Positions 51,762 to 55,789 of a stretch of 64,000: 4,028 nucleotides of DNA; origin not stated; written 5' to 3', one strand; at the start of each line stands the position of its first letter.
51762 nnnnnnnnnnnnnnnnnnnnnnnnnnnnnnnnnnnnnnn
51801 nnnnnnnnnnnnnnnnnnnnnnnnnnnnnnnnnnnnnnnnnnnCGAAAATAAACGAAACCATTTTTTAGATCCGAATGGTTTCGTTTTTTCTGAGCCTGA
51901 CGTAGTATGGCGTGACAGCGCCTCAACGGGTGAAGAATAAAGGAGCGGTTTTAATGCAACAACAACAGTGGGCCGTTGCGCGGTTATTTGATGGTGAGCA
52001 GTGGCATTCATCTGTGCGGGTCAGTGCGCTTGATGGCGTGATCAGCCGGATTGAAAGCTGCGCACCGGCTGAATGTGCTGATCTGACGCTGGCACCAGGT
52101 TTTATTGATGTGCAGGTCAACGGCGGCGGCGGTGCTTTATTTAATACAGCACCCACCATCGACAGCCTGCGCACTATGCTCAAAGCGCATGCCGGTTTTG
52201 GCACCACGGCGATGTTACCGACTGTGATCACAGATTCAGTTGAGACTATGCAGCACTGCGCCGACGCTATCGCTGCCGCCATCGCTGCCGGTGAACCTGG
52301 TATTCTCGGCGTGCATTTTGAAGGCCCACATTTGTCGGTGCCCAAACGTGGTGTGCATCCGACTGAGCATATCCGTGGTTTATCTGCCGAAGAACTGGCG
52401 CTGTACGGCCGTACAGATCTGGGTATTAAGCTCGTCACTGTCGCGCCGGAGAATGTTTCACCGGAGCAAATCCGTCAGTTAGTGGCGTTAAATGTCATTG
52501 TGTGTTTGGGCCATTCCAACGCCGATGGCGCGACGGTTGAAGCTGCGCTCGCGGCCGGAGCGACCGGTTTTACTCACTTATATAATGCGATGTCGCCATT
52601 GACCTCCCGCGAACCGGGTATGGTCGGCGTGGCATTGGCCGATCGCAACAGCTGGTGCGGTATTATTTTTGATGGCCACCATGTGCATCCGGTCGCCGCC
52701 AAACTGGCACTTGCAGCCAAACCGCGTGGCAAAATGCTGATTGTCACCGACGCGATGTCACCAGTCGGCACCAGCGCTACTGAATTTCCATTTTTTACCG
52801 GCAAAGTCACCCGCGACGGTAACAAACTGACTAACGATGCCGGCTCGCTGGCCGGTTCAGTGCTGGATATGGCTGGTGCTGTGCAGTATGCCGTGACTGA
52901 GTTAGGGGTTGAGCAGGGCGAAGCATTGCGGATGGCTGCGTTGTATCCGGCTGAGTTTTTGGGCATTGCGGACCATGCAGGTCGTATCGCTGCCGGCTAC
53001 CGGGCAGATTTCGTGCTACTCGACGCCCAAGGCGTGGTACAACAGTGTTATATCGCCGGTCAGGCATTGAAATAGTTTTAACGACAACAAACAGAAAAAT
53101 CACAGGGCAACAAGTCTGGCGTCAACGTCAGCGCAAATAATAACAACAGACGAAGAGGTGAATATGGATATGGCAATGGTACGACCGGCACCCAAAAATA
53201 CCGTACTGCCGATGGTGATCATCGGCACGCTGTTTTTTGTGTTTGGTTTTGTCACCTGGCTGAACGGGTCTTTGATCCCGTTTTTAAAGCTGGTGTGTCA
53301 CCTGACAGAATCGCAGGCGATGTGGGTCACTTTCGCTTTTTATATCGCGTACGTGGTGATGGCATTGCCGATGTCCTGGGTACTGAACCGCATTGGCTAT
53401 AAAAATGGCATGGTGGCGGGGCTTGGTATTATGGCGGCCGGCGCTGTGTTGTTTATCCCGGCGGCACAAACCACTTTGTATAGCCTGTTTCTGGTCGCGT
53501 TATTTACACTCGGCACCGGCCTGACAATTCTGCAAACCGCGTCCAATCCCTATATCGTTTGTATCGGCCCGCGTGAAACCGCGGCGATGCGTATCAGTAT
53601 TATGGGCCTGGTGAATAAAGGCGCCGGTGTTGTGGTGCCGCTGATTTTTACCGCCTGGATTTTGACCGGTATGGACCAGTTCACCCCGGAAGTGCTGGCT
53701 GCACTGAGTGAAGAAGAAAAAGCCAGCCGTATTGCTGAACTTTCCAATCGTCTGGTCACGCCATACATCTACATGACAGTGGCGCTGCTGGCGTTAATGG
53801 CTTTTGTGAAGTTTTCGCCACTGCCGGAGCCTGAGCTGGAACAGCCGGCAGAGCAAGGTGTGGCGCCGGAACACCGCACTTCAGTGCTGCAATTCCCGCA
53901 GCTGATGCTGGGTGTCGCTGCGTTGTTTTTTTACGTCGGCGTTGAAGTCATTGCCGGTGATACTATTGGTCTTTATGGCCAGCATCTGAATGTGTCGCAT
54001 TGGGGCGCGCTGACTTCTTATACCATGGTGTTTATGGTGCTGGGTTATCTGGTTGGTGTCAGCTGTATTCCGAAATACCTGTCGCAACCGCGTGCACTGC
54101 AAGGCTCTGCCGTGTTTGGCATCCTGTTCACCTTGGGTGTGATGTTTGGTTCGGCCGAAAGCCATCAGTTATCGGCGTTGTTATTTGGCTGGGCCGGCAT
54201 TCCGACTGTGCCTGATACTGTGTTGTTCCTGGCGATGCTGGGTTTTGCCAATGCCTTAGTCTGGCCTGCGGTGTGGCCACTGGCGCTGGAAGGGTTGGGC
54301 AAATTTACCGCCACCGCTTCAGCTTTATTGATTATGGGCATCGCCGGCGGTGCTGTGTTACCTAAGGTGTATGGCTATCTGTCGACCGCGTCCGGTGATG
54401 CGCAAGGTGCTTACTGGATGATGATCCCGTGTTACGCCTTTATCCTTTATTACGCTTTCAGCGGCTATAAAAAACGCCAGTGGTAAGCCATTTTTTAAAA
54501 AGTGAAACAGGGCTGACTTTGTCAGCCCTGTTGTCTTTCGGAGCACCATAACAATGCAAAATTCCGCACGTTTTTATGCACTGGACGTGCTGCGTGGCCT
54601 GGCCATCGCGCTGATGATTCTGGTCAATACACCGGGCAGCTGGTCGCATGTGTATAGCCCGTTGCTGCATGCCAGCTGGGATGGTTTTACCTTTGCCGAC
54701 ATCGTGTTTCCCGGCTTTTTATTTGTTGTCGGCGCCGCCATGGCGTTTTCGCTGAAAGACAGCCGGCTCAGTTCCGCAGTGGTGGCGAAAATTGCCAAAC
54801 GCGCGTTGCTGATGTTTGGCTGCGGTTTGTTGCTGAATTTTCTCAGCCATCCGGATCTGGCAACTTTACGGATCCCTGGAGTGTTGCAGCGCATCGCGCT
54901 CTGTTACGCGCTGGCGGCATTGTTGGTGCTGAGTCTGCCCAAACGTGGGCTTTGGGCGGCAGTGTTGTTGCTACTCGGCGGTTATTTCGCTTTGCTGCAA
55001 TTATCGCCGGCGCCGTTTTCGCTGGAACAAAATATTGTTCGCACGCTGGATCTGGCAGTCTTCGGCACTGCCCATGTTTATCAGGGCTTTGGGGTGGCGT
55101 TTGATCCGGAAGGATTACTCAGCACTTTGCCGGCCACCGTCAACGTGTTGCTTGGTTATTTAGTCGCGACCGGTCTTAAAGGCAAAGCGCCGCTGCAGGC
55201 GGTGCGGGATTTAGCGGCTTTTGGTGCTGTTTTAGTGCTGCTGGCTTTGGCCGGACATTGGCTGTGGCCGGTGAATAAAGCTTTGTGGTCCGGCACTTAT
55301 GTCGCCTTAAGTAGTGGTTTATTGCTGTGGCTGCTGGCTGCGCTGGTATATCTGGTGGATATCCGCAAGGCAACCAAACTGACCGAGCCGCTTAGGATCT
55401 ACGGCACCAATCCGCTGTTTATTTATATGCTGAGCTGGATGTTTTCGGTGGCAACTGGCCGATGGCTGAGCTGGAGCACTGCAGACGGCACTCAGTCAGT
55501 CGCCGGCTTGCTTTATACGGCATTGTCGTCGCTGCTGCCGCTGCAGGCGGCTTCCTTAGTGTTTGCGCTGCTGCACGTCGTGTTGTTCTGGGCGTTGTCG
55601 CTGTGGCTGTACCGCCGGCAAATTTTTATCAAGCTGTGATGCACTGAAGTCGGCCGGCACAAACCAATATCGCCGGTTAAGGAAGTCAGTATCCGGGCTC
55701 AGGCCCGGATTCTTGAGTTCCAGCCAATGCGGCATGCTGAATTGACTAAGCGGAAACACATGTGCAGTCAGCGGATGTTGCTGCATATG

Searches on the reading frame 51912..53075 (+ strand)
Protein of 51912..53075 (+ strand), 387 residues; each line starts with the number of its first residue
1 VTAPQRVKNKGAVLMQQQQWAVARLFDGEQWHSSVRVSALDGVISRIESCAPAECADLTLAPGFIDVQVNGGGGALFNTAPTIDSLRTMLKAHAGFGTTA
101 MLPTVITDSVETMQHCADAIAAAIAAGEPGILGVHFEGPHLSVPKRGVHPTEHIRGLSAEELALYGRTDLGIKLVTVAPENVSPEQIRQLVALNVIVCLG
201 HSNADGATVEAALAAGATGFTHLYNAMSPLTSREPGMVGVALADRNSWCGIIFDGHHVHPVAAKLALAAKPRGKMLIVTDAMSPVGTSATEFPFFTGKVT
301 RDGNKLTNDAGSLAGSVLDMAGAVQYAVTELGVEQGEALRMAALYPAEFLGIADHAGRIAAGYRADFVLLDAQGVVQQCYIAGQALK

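Call 9: search_protein_families(library=pfam, proteins=[window:51912-53075:+])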
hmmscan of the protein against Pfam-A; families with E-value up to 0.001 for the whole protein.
window:51912-53075:+ (387 aa): 2 families
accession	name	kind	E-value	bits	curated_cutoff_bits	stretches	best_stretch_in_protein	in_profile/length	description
PF01979.26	Amidohydro_1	-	4.7e-22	79.1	25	1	60-384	2-343/345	Amidohydrolase family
PF07969.17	Amidohydro_3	-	1.3e-06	28.7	29.7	1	332-373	406-447/472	Amidohydrolase family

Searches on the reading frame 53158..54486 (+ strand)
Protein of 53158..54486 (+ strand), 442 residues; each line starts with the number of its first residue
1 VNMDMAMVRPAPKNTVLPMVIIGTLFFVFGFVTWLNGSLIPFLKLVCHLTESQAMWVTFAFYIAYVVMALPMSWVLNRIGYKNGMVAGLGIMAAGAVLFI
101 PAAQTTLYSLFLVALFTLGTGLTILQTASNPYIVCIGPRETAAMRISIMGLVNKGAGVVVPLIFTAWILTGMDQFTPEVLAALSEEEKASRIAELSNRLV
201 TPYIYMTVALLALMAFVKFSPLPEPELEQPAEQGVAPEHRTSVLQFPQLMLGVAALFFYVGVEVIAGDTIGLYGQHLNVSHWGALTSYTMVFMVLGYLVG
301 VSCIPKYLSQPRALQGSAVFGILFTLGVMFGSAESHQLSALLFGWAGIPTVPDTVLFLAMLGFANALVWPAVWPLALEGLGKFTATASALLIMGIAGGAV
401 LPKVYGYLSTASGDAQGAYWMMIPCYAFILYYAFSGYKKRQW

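Call 67: search_protein_families(library=pfam, proteins=[window:53158-54486:+])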
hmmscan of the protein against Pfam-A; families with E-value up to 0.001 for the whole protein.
window:53158-54486:+ (442 aa): 1 family
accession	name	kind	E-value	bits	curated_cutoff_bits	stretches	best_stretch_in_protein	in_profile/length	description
PF07690.21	MFS_1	-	8.6e-21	74.7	33.4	1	25-400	4-344/347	Major Facilitator Superfamily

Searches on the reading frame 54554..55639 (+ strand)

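Call 67: search_protein_families(library=pfam, proteins=[window:54554-55639:+])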
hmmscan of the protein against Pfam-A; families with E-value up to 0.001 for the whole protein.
window:54554-55639:+ (361 aa): 2 families
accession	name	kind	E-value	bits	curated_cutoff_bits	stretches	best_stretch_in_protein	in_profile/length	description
PF07786.18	HGSNAT_cat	-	1.1e-10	41.9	22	1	6-148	1-141/222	Heparan-alpha-glucosaminide N-acetyltransferase, catalytic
PF01757.29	Acyl_transf_3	-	0.00051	19.6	31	0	8-308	2-300/326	Acyltransferase domain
